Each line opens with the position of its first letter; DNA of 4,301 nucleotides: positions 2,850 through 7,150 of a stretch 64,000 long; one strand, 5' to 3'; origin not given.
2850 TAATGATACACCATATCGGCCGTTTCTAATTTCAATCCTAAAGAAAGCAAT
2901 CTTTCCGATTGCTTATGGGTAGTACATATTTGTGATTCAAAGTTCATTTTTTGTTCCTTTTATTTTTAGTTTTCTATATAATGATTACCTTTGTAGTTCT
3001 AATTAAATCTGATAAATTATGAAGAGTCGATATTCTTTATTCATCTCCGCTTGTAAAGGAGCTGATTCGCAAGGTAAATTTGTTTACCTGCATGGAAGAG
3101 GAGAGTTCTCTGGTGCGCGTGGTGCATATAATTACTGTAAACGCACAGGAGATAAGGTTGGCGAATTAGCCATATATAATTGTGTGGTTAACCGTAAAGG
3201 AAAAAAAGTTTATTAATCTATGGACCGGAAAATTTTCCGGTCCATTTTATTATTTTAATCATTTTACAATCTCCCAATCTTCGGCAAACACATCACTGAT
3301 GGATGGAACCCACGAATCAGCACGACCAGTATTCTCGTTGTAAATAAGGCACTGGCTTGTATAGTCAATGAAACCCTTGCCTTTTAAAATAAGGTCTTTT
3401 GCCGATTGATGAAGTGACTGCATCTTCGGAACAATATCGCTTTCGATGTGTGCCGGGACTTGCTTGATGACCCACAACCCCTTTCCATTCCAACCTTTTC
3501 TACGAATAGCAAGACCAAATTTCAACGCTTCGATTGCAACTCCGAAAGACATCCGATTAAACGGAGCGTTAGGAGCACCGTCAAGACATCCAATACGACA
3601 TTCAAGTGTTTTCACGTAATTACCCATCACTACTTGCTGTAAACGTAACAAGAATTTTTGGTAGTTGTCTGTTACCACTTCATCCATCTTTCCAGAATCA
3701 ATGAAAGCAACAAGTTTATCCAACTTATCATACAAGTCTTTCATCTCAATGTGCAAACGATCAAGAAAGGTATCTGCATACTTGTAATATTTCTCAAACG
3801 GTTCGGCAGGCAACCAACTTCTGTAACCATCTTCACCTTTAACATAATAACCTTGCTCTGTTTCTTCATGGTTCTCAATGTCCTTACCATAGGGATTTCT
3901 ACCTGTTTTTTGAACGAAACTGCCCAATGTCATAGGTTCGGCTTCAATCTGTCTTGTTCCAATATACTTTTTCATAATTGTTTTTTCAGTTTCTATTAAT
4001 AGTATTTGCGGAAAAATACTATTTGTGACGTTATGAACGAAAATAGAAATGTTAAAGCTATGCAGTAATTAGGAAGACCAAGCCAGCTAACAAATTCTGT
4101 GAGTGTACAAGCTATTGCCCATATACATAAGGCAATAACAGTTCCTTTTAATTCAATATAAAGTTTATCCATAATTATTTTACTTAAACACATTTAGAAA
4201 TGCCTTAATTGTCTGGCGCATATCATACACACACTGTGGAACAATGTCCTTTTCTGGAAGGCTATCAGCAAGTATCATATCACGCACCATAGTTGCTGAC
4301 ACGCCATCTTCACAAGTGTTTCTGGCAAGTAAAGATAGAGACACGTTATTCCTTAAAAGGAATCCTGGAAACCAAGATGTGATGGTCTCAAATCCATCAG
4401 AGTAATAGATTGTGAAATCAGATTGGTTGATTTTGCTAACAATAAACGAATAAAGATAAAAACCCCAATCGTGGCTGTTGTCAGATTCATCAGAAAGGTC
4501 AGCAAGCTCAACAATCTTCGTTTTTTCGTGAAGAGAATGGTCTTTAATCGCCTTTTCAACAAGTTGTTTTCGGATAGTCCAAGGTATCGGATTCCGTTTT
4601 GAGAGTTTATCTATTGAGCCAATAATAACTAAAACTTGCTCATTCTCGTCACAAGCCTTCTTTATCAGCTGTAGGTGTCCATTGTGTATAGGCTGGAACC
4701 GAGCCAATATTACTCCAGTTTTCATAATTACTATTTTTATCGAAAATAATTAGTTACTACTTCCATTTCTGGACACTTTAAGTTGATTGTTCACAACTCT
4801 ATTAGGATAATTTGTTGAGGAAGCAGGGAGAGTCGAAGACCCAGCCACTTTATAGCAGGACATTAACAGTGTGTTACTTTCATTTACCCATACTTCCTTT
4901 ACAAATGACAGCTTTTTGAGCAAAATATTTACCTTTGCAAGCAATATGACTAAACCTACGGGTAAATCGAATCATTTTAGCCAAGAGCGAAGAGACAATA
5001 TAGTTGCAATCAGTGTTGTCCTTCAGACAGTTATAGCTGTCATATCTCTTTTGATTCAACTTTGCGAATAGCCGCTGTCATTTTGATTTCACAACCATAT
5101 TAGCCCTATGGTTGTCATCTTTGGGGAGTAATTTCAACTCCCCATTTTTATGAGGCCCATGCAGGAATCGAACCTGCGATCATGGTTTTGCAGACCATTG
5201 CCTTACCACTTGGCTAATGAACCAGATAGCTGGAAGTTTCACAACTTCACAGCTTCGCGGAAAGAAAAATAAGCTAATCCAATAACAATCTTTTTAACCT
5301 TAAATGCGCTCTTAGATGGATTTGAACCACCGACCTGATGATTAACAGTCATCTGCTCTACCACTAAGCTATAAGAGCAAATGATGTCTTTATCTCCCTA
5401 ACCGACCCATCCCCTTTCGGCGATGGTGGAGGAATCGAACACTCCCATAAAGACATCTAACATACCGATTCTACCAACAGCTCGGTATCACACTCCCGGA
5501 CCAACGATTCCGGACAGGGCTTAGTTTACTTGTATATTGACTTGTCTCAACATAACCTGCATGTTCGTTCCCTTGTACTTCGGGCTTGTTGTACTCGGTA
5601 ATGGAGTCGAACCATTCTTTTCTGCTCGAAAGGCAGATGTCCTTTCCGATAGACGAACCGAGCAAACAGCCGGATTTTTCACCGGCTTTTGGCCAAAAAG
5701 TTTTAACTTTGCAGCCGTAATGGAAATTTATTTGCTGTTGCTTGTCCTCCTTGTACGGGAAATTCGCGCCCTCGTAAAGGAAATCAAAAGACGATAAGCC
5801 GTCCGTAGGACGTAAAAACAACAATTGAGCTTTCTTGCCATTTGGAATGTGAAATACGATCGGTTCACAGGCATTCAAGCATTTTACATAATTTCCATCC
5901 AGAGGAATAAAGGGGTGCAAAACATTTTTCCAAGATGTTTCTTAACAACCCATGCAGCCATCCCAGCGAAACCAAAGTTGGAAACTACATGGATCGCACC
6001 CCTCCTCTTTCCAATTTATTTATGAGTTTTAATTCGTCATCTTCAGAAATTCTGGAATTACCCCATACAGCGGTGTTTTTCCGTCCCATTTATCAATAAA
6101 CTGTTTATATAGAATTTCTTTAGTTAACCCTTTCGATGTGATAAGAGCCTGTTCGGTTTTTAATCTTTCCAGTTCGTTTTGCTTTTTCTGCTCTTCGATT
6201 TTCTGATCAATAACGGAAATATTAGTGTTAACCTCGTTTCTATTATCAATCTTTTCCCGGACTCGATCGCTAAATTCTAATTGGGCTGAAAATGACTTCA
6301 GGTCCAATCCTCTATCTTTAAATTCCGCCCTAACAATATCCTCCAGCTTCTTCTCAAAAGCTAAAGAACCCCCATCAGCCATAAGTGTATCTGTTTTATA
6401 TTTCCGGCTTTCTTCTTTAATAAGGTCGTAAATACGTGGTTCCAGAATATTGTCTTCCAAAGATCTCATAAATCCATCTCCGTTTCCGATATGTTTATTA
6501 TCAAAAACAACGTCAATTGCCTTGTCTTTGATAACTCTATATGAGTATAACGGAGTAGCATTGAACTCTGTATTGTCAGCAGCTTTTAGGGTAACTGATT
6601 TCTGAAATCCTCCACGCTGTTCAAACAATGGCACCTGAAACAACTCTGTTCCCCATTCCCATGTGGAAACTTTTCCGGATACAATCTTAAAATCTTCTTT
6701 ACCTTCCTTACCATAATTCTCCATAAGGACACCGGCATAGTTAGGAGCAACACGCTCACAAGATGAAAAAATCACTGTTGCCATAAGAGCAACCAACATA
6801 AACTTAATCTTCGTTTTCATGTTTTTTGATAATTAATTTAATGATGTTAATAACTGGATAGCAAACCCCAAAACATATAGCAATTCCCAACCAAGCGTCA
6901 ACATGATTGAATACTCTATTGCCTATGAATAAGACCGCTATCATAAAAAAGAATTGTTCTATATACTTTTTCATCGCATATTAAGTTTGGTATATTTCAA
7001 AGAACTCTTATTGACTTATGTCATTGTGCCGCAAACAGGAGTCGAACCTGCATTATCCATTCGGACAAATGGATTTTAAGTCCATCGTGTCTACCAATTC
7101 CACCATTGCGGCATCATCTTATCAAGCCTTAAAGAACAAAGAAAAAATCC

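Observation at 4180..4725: Phage-borne NadM-type NMN adenylyltransferase together with an NAD+-dependent DNA ligase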

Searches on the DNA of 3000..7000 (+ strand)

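Call 7: search_dna_similar(query=window:3000-7000:+, collection=phages, mode=near, max_rows=15)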
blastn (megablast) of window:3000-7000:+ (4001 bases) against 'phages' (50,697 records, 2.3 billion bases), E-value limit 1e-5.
Records with a match: 4; places in all: 4; records where one place covers at least 80% of the query: 0.
Best place of each record, by identity: 90-95% 1; 80-90% 3.
By first word of the organism name: Bacteroides 2; Parabacteroides 1; Pseudomonas 1.
By host as written in the record: Bacteroides salyersiae BG8 2; Parabacteroides faecis DA672 1; - 1.
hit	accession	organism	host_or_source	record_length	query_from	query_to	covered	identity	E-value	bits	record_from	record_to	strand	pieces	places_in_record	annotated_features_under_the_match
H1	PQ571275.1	Bacteroides phage BS-TP2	Bacteroides salyersiae BG8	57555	259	510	6%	83.3%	4e-58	233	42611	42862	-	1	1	DUF2829 domain-containing protein | hypothetical protein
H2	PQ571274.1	Bacteroides phage BS-TP1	Bacteroides salyersiae BG8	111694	265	517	6%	82.2%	1e-53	219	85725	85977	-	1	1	DUF2829 domain-containing protein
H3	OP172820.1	Parabacteroides phage PF672P2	Parabacteroides faecis DA672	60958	923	978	1%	92.9%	1e-12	82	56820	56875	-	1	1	hypothetical protein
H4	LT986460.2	Pseudomonas phage GP100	-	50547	2325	2372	1%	89.6%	2e-6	62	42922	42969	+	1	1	tRNA-Asn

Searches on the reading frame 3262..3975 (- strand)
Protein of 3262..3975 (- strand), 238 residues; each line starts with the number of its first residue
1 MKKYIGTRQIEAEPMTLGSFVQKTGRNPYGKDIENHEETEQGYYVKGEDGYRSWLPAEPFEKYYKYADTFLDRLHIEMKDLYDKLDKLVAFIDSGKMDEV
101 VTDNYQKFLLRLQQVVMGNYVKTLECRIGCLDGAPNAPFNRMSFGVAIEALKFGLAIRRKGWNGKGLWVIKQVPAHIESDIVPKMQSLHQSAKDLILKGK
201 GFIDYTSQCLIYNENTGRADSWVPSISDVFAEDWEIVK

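Call 21: search_protein_families(library=pfam, proteins=[window:3262-3975:-], max_evalue=0.01)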
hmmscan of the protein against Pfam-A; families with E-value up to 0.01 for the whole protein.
window:3262-3975:- (238 aa): 2 families
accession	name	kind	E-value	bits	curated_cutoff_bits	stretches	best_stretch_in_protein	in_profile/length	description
PF11195.14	Tad2-like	-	3.2e-18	66.5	25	1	142-237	1-73/73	Thoeris anti-defense 2-like domain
PF21825.2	crAss001_48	-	2.4e-14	53.4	24.8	1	69-128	2-59/61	crAss001_48 related protein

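Call 52: search_protein_families(library=ncbifam, proteins=[window:3262-3975:-], max_evalue=0.001)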
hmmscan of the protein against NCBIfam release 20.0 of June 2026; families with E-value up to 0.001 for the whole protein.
window:3262-3975:- (238 aa): 0 families

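Call 65: search_protein_families(library=padloc, proteins=[window:3262-3975:-], max_evalue=0.01)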
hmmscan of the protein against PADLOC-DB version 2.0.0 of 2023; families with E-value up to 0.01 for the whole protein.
window:3262-3975:- (238 aa): 0 families

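Call 73: search_protein_families(library=phrogs, proteins=[window:3262-3975:-], max_evalue=0.001)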
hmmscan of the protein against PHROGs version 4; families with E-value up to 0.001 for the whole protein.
window:3262-3975:- (238 aa): 8 families
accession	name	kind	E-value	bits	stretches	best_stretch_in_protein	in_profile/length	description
phrog_872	-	unknown function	7.4e-36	124.7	1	1-238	13-172/172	-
phrog_32732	-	unknown function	1.4e-26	94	1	1-130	27-158/159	-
phrog_1048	-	unknown function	1e-17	65.8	1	140-238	108-195/211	-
phrog_9467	-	unknown function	2.2e-13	51.2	1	1-66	1-63/155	-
phrog_3934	-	unknown function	1.1e-09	39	1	50-128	108-167/336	-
phrog_774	-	unknown function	1.8e-08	35.7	1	70-129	66-123/134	-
phrog_11049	-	unknown function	3.7e-07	31.3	1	33-94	61-123/182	-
phrog_30130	-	unknown function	1.6e-06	28.6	1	141-236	175-258/262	-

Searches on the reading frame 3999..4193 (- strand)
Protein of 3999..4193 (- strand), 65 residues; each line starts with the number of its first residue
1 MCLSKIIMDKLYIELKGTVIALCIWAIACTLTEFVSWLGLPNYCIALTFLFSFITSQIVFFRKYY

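Call 21: search_protein_families(library=pfam, proteins=[window:3999-4193:-], max_evalue=0.01)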
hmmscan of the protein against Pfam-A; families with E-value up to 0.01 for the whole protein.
window:3999-4193:- (65 aa): 0 families

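Call 52: search_protein_families(library=ncbifam, proteins=[window:3999-4193:-], max_evalue=0.001)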
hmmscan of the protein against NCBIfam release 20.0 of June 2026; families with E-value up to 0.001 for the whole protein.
window:3999-4193:- (65 aa): 0 families

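Call 65: search_protein_families(library=padloc, proteins=[window:3999-4193:-], max_evalue=0.01)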
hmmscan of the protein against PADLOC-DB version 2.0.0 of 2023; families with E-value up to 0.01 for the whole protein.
window:3999-4193:- (65 aa): 0 families

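Call 73: search_protein_families(library=phrogs, proteins=[window:3999-4193:-], max_evalue=0.001)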
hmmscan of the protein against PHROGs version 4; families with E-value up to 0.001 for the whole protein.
window:3999-4193:- (65 aa): 0 families
